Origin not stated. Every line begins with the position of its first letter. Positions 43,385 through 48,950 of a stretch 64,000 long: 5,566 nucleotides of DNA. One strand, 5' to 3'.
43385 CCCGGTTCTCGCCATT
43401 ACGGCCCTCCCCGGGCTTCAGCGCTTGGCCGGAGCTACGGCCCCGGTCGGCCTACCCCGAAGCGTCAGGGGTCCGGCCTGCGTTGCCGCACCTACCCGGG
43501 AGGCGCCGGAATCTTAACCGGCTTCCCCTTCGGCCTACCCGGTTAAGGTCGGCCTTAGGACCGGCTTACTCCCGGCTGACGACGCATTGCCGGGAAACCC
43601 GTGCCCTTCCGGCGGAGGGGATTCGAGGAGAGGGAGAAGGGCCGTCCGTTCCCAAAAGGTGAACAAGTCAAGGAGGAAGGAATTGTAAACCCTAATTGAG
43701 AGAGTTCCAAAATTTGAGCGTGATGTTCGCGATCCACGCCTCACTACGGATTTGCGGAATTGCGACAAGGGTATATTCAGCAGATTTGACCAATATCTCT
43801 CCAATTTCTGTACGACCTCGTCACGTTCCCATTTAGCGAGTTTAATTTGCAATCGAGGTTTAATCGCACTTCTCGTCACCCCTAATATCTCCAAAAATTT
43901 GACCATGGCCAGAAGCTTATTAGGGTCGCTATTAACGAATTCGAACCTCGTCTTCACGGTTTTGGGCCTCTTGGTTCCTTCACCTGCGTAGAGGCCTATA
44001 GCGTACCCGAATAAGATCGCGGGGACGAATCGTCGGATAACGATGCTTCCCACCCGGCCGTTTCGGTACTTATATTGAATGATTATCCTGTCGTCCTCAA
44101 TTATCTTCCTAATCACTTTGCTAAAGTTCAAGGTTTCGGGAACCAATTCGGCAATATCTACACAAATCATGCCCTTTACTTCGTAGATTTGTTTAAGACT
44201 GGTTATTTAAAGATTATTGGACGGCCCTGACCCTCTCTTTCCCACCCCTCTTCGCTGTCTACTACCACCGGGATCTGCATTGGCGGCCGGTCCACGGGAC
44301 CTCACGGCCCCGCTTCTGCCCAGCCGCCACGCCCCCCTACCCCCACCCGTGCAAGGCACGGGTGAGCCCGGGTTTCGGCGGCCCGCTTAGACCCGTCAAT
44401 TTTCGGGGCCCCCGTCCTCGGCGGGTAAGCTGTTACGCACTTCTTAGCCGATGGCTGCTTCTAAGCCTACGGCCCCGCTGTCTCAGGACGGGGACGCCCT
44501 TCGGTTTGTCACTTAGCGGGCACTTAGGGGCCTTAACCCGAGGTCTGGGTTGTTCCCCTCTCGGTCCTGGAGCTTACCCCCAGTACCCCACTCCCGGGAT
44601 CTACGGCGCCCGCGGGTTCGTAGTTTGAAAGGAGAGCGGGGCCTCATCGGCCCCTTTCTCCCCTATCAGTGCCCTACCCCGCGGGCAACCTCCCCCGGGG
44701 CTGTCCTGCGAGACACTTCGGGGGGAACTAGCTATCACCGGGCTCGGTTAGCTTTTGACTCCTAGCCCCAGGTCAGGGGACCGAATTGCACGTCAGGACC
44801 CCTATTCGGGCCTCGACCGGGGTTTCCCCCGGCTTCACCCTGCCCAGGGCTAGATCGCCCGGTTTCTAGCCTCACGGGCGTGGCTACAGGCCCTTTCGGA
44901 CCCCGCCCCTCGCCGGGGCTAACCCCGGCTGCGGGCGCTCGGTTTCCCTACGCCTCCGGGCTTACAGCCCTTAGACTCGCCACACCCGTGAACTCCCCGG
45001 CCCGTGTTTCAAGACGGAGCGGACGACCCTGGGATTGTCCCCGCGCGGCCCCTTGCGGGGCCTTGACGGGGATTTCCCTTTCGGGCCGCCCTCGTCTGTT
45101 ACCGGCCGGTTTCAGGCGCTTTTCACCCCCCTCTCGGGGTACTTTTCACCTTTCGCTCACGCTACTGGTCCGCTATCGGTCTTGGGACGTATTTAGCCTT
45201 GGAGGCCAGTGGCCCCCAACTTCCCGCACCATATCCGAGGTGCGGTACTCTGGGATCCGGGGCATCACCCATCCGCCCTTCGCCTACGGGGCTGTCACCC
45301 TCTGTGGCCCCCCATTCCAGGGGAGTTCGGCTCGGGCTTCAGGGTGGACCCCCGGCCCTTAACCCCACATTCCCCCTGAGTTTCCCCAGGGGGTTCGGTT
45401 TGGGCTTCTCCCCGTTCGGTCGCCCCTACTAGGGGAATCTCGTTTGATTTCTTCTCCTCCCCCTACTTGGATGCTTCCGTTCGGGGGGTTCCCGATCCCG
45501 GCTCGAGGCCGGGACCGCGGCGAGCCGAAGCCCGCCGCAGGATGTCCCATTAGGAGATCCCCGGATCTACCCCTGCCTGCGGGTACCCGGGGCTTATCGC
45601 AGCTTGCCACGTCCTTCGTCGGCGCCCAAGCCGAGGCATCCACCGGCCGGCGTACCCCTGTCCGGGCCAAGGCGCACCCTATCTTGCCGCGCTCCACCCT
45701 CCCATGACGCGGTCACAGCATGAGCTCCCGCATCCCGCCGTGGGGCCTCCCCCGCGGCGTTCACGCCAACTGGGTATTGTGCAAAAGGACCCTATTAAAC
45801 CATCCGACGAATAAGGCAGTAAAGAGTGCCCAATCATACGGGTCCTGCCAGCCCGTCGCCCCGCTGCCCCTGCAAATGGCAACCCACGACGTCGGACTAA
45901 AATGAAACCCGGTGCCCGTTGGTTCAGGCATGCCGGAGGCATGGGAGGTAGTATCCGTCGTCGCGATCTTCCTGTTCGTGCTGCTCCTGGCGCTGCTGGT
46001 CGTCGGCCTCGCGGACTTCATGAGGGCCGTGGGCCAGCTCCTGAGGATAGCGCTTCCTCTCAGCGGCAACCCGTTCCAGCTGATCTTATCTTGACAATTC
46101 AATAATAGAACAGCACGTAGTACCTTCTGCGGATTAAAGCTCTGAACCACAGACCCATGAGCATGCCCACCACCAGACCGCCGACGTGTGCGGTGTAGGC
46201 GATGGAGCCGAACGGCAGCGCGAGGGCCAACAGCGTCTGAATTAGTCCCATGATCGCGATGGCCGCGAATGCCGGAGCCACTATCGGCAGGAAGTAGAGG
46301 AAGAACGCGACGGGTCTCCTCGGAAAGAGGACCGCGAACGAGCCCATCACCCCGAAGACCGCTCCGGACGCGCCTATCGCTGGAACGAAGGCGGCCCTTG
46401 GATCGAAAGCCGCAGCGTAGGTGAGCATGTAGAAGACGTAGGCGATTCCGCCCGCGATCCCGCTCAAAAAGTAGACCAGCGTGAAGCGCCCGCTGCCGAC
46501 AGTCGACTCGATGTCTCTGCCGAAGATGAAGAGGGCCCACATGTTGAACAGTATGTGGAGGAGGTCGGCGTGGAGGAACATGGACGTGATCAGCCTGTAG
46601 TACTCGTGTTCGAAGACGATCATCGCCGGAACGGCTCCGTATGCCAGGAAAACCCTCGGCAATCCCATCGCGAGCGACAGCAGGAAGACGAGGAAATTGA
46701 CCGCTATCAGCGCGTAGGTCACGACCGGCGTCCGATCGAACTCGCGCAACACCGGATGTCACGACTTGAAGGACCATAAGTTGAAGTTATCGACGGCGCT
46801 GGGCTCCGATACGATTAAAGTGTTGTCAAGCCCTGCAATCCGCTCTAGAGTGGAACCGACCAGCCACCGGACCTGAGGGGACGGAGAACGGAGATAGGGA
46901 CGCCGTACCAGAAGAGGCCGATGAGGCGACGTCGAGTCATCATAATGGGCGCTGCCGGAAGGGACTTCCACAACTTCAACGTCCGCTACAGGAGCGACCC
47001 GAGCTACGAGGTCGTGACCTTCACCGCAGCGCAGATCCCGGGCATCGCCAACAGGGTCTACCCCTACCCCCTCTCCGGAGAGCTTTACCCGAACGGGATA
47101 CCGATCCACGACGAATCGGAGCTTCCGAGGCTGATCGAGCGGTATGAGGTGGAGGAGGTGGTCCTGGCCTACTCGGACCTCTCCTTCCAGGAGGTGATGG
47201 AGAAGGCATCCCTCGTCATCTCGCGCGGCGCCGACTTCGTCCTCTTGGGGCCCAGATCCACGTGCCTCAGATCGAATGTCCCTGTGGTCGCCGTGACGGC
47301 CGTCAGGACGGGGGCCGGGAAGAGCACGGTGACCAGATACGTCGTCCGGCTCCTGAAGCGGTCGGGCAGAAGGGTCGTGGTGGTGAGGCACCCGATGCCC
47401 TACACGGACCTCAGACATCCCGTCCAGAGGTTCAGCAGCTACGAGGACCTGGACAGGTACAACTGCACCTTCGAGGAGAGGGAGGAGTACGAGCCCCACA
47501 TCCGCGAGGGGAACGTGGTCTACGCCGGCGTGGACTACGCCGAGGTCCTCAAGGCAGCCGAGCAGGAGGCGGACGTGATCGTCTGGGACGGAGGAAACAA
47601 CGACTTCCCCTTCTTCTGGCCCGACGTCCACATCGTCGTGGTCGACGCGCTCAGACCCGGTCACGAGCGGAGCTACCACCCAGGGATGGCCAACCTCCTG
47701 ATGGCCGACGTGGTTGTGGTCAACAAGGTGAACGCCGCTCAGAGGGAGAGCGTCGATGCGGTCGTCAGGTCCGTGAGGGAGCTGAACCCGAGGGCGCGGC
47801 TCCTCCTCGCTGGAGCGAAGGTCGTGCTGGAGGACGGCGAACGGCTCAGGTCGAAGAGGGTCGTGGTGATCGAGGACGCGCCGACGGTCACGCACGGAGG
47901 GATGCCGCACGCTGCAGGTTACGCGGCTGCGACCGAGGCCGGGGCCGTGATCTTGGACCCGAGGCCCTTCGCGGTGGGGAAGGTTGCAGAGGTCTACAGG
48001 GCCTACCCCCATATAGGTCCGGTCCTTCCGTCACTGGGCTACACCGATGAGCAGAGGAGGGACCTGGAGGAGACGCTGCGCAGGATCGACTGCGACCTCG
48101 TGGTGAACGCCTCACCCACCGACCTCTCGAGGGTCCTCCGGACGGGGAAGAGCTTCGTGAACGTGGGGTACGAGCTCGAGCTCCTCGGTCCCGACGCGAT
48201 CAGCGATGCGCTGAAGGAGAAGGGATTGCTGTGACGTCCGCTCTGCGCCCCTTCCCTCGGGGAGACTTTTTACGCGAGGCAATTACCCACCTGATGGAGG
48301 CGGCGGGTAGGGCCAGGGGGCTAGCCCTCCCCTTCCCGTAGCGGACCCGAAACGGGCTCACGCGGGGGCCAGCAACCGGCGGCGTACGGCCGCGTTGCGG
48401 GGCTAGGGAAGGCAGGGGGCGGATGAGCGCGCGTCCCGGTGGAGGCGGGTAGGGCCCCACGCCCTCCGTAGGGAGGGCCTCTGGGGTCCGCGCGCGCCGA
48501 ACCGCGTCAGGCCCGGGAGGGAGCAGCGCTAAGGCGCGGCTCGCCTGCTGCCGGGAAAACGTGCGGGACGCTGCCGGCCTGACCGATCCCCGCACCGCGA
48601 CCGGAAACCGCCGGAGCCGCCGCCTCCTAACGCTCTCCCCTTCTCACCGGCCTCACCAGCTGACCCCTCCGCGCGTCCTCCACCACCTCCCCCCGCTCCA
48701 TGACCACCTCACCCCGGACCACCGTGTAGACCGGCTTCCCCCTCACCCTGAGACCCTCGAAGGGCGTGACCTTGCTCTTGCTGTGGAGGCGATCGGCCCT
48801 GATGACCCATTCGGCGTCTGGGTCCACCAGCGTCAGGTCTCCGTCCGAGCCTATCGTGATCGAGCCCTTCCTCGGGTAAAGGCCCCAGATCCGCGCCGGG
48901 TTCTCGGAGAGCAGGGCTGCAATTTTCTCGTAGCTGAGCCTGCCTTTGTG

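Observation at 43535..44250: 23S rRNA gene interrupted by a homing-endonuclease intron at a non-classical (domain III) site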

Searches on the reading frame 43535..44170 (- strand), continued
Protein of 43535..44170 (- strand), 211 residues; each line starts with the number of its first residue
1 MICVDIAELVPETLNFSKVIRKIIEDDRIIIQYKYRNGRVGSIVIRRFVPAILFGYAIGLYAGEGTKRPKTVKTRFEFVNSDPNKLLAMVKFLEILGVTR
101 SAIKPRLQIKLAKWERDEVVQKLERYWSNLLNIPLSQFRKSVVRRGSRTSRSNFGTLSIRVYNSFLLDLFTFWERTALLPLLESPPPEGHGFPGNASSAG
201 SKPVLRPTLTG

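Call 42: search_solved_structures(query=A1, max_evalue=10, show_alignments=2)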
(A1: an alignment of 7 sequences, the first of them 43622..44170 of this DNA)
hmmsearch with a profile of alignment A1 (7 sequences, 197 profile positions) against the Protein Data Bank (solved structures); distinct sequences matched with E-value up to 10: 1.
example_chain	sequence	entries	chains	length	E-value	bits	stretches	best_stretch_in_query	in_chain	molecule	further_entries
4bkg_A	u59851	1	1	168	0.58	13.1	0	36-64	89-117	SMALL UBIQUITIN-RELATED MODIFIER 2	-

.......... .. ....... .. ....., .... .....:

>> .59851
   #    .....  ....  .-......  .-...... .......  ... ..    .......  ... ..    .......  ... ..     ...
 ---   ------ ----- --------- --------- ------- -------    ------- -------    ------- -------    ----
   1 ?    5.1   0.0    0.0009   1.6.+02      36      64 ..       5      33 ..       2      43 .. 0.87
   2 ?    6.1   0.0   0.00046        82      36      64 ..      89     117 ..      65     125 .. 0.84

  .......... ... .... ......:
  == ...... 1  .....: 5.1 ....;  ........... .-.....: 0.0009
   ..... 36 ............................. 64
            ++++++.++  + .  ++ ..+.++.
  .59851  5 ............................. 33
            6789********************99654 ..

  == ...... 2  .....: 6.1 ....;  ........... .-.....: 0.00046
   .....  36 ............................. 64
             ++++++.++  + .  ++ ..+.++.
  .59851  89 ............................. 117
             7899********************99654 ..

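Call 46: search_protein_families(library=pfam, alignment_id=A2, max_evalue=0.1)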
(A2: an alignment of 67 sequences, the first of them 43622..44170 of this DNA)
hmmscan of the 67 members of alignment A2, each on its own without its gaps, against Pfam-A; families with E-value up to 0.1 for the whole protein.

A. member 1, window:43622-44170:- (183 aa): 2 families
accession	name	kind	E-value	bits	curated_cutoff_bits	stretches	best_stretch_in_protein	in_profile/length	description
PF21153.3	NSUN5_N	-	0.043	14.9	27.8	1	9-45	6-42/88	NOL1/NOP2/Sun domain family member 5, N-terminal domain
PF09932.14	DUF2164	-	0.068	13.7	27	0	109-139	1-31/74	Uncharacterized conserved protein (DUF2164)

B. families by the number of members that match (of 67 scanned): 75 families (the first 25 are shown)
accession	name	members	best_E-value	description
PF13384.12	HTH_23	44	2.1e-08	Homeodomain-like domain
PF13936.12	HTH_38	40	2.7e-06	Helix-turn-helix domain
PF13518.12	HTH_28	34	1.6e-06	Helix-turn-helix domain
PF02796.21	HTH_7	30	2.7e-07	Helix-turn-helix domain of resolvase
PF01381.28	HTH_3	29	1.5e-06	Helix-turn-helix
PF08281.18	Sigma70_r4_2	24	3.3e-06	Sigma-70, region 4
PF00196.25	GerE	18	0.00012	Bacterial regulatory proteins, luxR family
PF25787.1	HTH_SB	15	0.00012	Sleeping Beauty transposase HTH domain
PF06056.18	Terminase_5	15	0.00058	Putative ATPase subunit of terminase (gpP-like)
PF01527.26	HTH_Tnp_1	13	0.0013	Transposase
PF13551.12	HTH_29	13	0.0013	Winged helix-turn helix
PF04218.19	CENP-B_N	12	0.0017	CENP-B N-terminal DNA-binding domain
PF12728.13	HTH_17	10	0.00014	Helix-turn-helix domain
PF04545.22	Sigma70_r4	10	0.00075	Sigma-70, region 4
PF01022.26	HTH_5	10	0.002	Bacterial regulatory protein, arsR family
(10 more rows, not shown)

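Call 48: search_solved_structures(query=A2, max_evalue=10, show_alignments=2)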
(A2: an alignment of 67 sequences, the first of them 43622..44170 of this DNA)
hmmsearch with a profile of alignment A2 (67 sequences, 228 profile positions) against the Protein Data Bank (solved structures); distinct sequences matched with E-value up to 10: 19.
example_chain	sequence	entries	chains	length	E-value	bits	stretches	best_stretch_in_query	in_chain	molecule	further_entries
5o6g_A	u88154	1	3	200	1.7e-05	27.6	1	74-141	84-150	Homing endonuclease I-DmoI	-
4un7_G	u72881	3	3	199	4.2e-05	26.3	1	75-141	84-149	HOMING ENDONUCLEASE I-DMOI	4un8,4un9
2vs7_A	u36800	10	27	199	4.2e-05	26.3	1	75-141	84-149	HOMING ENDONUCLEASE I-DMOI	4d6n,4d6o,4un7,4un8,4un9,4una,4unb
2vs8_A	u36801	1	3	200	4.2e-05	26.3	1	75-141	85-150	HOMING ENDONUCLEASE I-DMOI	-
1b24_A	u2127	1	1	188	5.2e-05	26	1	75-141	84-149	Homing endonuclease I-DmoI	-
5akm_A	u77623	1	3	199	5.9e-05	25.8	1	75-141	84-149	HOMING ENDONUCLEASE I-DMOI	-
5o6i_A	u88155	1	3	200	0.0001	25.1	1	75-141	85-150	Homing endonuclease I-DmoI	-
5a0w_A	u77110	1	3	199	0.0014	21.3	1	75-141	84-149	HOMING ENDONUCLEASE I-DMOI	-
5ak9_A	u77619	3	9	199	0.0015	21.2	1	75-141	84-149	HOMING ENDONUCLEASE I-DMOI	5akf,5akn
8vd6_A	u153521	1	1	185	0.0066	19.1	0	3-32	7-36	CAP REPEAT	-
2lvs_A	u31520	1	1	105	0.007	19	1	6-41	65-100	Putative uncharacterized protein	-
2m8e_A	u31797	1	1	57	0.0098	18.5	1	6-42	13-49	SLEEPING BEAUTY TRANSPOSASE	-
6urs_A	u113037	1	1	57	0.036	16.7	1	6-42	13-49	Sleeping Beauty transposase PAI subdomain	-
5i41_B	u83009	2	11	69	0.12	15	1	20-70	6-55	Chromosome-anchoring protein RacA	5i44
2jn6_A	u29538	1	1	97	0.25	13.9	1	7-77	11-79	Protein Cgl2762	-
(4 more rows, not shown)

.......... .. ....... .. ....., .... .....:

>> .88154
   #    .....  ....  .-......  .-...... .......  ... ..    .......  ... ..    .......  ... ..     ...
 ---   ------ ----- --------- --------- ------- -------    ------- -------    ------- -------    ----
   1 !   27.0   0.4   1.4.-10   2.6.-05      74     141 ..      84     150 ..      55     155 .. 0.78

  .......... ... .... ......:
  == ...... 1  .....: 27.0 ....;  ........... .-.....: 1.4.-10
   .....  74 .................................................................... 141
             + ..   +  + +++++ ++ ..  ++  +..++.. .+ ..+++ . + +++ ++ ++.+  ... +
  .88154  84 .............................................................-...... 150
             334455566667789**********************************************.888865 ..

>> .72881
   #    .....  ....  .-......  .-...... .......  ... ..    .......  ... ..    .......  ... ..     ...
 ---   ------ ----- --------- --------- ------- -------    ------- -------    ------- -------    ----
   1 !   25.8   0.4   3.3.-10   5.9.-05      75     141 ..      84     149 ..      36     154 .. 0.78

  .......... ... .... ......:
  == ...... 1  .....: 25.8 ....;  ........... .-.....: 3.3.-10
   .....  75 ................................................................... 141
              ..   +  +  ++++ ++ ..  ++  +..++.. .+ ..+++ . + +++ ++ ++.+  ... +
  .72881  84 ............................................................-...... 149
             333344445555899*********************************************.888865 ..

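Call 63: find_related_loci(query=A3, collection=metagenome_contigs, flank=2500)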
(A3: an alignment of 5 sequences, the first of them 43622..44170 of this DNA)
Query A3 (183 aa) in metagenome_contigs; peptide patterns used: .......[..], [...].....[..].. (x = any residue, [..] = any of these).
135 stretches matched a pattern; 13 encode a relative of the query (tblastn E <= 1e-3); 13 distinct loci.
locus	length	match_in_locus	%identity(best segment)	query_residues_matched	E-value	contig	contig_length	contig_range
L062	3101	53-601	100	1-183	9e-124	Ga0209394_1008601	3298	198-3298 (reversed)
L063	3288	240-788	100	1-183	5e-122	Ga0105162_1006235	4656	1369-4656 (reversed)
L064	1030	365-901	58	4-182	2e-71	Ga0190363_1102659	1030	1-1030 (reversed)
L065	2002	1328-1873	54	1-182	3e-64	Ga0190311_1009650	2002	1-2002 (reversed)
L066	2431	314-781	60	27-182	5e-62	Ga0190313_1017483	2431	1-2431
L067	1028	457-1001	55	1-182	5e-57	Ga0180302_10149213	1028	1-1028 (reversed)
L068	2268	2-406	62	48-182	2e-51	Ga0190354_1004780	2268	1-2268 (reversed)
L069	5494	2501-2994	52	19-182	5e-29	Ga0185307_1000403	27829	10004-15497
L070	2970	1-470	52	27-182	3e-27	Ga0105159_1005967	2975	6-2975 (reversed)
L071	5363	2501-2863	32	46-169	8e-13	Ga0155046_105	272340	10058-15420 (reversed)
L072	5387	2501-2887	28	40-175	1e-9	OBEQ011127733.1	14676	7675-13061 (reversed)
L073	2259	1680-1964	28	50-157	7e-6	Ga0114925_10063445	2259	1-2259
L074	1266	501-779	29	50-156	1e-5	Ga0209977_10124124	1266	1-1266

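Call 84: search_protein_families(library=ncbifam, proteins=[window:43622-44170:-, P0005, P0008, P0009, P0010, P0011, P0019, P0022], max_evalue=0.01)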
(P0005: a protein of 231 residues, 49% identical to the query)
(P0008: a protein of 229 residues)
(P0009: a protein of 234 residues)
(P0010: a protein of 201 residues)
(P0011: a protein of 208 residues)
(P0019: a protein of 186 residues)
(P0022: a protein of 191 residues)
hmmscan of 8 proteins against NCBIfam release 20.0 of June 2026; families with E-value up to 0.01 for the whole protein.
window:43622-44170:- (183 aa): 0 families

P0005 (231 aa): 0 families

P0008 (229 aa): 4 families
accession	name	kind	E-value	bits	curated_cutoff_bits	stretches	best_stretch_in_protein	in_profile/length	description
TIGR02937.1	sigma70-ECF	superfamily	0.00047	19.8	42.9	0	8-38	124-155/165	sigma-70 family RNA polymerase sigma factor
NF033545.0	transpos_IS630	equivalog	0.0035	16.9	100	1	9-59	5-53/299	IS630 family transposase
NF033558.1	transpos_IS1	equivalog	0.0073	16.2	100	0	3-42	42-81/199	IS1 family transposase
NF033546.1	transpos_IS21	equivalog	0.0076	15.8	160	1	10-58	2-42/294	IS21 family transposase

P0009 (234 aa): 3 families
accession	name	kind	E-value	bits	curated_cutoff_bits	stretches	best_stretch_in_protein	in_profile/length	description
NF033545.0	transpos_IS630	equivalog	0.0046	16.5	100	1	7-44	2-39/299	IS630 family transposase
NF002620.0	PRK02277.1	subfamily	0.0076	15.9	115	1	8-36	9-37/201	orotate phosphoribosyltransferase-like protein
TIGR02937.1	sigma70-ECF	superfamily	0.008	15.8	42.9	0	12-46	127-162/165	sigma-70 family RNA polymerase sigma factor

P0010 (201 aa): 0 families

P0011 (208 aa): 0 families

P0019 (186 aa): 0 families

P0022 (191 aa): 0 families

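Call 94: fold_search(model_id=the predicted structure, library=viral)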
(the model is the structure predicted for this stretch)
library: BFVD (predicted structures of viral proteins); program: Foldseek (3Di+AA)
matches with E <= 10: 1601; with E <= 0.001: 0
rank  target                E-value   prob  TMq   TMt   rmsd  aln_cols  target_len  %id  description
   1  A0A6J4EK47            3.2e-03  0.82  0.26  0.31  17.9       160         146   13  (no name in the UniProt tables at hand)
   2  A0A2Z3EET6            7.1e-03  0.44  0.23  0.24  18.3       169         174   12  (no name in the UniProt tables at hand)
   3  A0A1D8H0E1            1.3e-02  0.60  0.29  0.11  13.1       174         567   12  Tegument protein (Fragment) [Sea otter herpesvirus]
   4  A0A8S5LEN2            2.0e-02  0.11  0.15  0.07  19.4       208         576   12  Capsid assembly protein [Myoviridae sp. ctBDS4]
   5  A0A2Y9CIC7            2.1e-02  0.60  0.24  0.30   7.1       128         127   16  Putative RusA superfamily protein [Hot spring virus BHS2]
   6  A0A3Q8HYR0            2.6e-02  0.51  0.26  0.29  18.1       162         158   12  (no name in the UniProt tables at hand)
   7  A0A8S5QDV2            3.3e-02  0.14  0.17  0.15  16.1       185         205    9  Endodeoxyribonuclease RusA [Siphoviridae sp. ctoRD1]
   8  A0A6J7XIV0            3.5e-02  0.77  0.27  0.36   6.9       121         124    9  Crossover junction endodeoxyribonuclease, RusA-like [uncultured Caudovirales phage]
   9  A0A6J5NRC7            3.7e-02  0.38  0.22  0.23  10.8       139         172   10  Uncharacterized protein [uncultured Caudovirales phage]
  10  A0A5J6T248            3.7e-02  0.15  0.18  0.09  18.7       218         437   11  Uncharacterized protein [Aeromonas phage vB_AhyS-A18P4]
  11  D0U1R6                4.2e-02  0.25  0.24  0.05  14.9       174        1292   13  Protein G75A [Wood mouse herpesvirus]
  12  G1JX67                4.5e-02  0.38  0.24  0.26  19.1       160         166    8  RusA-like resolvase [Mycobacterium phage BigNuz]
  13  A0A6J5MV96            4.5e-02  0.28  0.26  0.27  19.2       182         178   10  Crossover junction endodeoxyribonuclease, RusA-like [uncultured Caudovirales phage]
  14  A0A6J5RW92            4.7e-02  0.47  0.22  0.12   8.4       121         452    9  FtsZ Cell division GTPase [uncultured Caudovirales phage]
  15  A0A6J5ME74            4.7e-02  0.25  0.24  0.30  17.6       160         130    8  Uncharacterized protein [uncultured Caudovirales phage]
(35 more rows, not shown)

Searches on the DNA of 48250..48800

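Call 80: search_rna_families(source=window, start=48250, end=48800, threshold=evalue, max_evalue=0.1)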
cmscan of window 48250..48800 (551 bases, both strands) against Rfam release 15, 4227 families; matches with E-value up to 0.1: 1.
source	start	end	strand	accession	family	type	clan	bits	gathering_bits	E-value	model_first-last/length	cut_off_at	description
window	48301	48622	+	RF01857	Archaea_SRP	Gene;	CL00003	81.6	96.5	1.1e-18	1-317/317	no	Archaeal signal recognition particle RNA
